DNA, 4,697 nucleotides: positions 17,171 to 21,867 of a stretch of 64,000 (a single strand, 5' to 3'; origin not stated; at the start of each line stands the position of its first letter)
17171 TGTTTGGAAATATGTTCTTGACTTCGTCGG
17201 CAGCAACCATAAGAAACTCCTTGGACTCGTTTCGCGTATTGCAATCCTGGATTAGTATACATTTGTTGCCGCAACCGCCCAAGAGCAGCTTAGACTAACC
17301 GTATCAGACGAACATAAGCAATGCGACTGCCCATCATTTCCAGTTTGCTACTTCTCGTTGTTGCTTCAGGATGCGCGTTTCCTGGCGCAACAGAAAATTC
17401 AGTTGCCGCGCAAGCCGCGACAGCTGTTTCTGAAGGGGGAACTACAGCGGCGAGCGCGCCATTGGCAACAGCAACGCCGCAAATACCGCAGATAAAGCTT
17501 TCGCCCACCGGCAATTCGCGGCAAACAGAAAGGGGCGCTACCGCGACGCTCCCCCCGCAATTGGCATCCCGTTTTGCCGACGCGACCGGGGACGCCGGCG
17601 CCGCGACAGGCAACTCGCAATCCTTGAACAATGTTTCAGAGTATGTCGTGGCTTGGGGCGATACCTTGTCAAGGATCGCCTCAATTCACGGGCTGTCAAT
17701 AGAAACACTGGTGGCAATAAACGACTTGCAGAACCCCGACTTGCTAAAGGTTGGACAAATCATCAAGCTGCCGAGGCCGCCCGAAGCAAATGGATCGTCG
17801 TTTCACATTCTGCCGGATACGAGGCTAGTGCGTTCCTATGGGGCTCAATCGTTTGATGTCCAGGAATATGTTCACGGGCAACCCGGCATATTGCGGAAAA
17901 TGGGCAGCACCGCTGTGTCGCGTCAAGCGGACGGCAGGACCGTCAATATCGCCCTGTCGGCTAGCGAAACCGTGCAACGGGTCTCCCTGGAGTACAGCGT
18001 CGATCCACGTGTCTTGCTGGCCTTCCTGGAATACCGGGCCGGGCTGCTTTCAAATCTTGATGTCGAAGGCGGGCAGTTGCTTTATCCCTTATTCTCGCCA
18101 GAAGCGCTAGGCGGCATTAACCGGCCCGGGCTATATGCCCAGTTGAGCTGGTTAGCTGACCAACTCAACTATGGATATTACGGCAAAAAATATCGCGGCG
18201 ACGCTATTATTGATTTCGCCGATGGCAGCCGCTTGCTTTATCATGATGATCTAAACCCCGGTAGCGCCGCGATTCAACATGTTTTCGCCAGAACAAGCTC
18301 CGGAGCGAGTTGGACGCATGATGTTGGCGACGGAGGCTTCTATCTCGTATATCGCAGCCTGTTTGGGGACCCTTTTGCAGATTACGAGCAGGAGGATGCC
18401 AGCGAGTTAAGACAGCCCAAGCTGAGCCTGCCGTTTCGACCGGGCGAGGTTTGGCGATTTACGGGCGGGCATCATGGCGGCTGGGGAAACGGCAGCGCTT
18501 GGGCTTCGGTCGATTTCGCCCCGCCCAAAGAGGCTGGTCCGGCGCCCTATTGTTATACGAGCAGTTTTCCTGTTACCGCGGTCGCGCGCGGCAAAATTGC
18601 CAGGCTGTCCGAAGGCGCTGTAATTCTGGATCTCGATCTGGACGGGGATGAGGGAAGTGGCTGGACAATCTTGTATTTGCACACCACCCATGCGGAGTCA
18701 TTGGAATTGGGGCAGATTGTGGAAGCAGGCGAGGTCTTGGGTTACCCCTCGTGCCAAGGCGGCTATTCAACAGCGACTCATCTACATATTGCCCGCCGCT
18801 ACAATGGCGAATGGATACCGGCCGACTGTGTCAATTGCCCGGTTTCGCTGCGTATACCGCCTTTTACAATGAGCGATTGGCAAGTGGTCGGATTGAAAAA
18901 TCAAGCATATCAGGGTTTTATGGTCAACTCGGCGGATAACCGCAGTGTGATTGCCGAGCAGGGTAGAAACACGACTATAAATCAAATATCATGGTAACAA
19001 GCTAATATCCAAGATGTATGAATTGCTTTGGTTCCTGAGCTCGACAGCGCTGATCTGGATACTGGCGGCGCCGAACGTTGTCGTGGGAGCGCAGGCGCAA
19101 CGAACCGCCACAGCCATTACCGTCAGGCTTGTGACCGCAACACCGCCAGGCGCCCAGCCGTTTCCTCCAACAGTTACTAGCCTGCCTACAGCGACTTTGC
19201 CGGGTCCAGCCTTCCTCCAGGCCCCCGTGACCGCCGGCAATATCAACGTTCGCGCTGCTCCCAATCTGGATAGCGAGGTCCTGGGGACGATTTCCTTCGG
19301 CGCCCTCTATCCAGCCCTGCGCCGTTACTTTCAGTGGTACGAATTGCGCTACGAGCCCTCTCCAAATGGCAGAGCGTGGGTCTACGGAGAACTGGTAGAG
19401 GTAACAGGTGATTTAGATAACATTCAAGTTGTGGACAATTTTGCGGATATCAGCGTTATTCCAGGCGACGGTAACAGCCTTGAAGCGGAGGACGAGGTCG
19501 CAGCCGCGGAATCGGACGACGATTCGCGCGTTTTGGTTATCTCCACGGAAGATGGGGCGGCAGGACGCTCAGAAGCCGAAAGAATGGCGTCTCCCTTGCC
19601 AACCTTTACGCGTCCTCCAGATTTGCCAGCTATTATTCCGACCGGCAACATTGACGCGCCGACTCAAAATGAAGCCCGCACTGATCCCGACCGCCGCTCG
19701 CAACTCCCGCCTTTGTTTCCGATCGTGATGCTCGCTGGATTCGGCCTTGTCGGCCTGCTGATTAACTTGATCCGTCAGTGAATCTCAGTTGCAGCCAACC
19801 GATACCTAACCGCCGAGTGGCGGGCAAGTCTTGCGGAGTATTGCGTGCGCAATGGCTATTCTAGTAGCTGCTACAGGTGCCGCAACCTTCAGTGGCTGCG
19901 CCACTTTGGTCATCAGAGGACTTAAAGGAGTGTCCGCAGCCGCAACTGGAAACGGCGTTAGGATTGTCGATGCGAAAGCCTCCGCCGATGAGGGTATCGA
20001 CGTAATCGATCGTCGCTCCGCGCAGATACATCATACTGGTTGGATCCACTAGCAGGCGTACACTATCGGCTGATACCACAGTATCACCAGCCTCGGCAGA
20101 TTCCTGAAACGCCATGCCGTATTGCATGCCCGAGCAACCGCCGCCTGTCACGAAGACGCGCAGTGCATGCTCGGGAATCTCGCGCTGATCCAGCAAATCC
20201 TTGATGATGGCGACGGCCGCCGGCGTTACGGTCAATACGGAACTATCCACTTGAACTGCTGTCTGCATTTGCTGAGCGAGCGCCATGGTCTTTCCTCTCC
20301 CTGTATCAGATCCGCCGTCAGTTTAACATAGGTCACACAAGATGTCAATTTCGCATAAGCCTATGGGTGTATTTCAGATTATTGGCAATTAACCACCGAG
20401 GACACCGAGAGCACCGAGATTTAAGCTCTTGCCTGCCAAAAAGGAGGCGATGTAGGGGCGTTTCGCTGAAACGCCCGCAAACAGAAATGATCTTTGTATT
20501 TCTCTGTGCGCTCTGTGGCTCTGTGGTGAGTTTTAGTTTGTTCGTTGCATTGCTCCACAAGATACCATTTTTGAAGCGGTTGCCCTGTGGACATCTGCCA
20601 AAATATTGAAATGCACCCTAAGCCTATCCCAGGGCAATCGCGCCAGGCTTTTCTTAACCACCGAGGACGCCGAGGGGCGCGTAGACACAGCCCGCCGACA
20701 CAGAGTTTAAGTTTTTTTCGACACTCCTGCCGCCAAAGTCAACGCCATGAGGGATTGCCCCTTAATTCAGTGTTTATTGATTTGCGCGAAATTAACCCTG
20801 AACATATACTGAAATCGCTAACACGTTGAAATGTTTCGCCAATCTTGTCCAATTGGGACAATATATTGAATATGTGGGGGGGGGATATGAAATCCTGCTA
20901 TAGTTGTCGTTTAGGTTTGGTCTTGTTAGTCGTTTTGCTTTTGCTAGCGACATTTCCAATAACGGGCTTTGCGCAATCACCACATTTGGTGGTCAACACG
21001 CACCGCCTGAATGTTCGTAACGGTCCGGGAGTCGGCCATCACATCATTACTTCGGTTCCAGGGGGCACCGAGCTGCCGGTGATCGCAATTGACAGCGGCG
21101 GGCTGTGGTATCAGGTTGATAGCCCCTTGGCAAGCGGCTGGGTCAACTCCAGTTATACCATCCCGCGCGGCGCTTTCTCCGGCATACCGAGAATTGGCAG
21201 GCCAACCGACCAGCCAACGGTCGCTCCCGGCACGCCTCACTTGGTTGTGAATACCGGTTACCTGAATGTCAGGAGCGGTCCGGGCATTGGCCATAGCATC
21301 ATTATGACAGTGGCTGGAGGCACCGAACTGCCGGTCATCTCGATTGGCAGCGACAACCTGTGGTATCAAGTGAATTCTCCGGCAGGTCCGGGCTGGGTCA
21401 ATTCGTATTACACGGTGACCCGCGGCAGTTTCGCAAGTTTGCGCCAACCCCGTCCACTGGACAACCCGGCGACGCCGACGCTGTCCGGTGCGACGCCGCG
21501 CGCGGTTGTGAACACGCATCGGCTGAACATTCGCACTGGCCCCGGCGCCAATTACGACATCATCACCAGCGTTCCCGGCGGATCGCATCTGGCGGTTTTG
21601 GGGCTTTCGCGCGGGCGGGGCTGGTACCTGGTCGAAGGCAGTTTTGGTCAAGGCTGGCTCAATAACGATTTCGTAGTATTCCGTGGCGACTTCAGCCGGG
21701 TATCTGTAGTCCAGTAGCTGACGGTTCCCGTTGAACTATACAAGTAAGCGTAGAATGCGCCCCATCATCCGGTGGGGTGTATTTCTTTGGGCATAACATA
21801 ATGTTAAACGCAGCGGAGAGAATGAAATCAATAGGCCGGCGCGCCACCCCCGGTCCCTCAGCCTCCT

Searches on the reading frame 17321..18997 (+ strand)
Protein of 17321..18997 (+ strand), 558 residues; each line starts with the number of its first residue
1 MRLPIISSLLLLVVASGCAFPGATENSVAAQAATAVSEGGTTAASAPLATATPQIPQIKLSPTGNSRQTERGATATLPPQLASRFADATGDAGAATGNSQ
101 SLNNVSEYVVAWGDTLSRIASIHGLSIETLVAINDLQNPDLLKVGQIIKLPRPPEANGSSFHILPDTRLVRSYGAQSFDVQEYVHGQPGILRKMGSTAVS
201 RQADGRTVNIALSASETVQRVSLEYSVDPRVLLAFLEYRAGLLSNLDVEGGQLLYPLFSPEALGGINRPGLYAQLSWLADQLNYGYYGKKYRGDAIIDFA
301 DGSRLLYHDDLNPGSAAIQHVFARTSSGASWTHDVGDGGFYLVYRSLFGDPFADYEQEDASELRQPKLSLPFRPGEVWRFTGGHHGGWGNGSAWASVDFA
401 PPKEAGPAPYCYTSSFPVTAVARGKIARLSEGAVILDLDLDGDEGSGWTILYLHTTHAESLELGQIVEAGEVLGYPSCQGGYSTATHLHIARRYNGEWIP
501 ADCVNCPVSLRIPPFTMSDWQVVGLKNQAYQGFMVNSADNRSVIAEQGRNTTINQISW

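Call 9: search_protein_families(library=pfam, proteins=[window:17321-18997:+], max_evalue=0.001)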
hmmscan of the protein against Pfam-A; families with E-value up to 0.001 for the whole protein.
window:17321-18997:+ (558 aa): 3 families
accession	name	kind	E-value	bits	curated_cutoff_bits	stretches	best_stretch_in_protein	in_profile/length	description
PF01476.26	LysM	-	2.3e-12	47.1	20.9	1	108-151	1-43/43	LysM domain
PF01551.29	Peptidase_M23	-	1.6e-07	31.8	28.7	1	417-498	15-93/96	Peptidase family M23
PF23473.1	LysM3_LYK4_5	-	0.00079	19.9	29.3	0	108-138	5-35/48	LYK4/5 LysM3 domain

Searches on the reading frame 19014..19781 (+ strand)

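Call 9: search_protein_families(library=pfam, proteins=[window:19014-19781:+], max_evalue=0.001)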
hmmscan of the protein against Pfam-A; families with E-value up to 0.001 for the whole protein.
window:19014-19781:+ (255 aa): 1 family
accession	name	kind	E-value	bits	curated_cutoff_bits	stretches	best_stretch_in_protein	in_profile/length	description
PF08239.17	SH3_3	-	4e-06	27.4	27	1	76-128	2-53/54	Bacterial SH3 domain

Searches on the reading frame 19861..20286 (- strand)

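Call 9: search_protein_families(library=pfam, proteins=[window:19861-20286:-], max_evalue=0.001)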
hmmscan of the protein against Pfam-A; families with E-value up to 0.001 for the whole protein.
window:19861-20286:- (141 aa): 1 family
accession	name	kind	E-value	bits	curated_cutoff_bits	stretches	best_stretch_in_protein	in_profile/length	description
PF01521.26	Fe-S_biosyn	-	1.4e-19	70.8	26.3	1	18-118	3-109/110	Iron-sulphur cluster biosynthesis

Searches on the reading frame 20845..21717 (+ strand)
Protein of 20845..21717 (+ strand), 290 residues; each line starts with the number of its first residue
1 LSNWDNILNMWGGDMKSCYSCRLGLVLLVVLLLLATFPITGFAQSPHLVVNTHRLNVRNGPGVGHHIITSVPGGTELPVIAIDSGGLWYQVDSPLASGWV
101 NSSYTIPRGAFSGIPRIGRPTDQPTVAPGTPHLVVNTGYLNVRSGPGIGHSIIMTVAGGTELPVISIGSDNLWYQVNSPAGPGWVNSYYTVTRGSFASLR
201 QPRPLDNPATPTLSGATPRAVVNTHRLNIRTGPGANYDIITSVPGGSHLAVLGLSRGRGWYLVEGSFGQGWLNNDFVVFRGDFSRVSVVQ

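Call 9: search_protein_families(library=pfam, proteins=[window:20845-21717:+], max_evalue=0.001)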
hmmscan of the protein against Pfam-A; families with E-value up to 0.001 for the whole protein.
window:20845-21717:+ (290 aa): 3 families
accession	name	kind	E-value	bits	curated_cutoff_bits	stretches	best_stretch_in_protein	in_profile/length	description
PF08239.17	SH3_3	-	7.7e-32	109.7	27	3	139-189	2-52/54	Bacterial SH3 domain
PF06347.19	SH3_4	-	3.7e-10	39.9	24.1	0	139-187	4-51/56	Bacterial SH3 domain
PF12913.13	SH3_6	-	1.2e-07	31.6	27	0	241-272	21-52/53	SH3 domain (SH3b1 type)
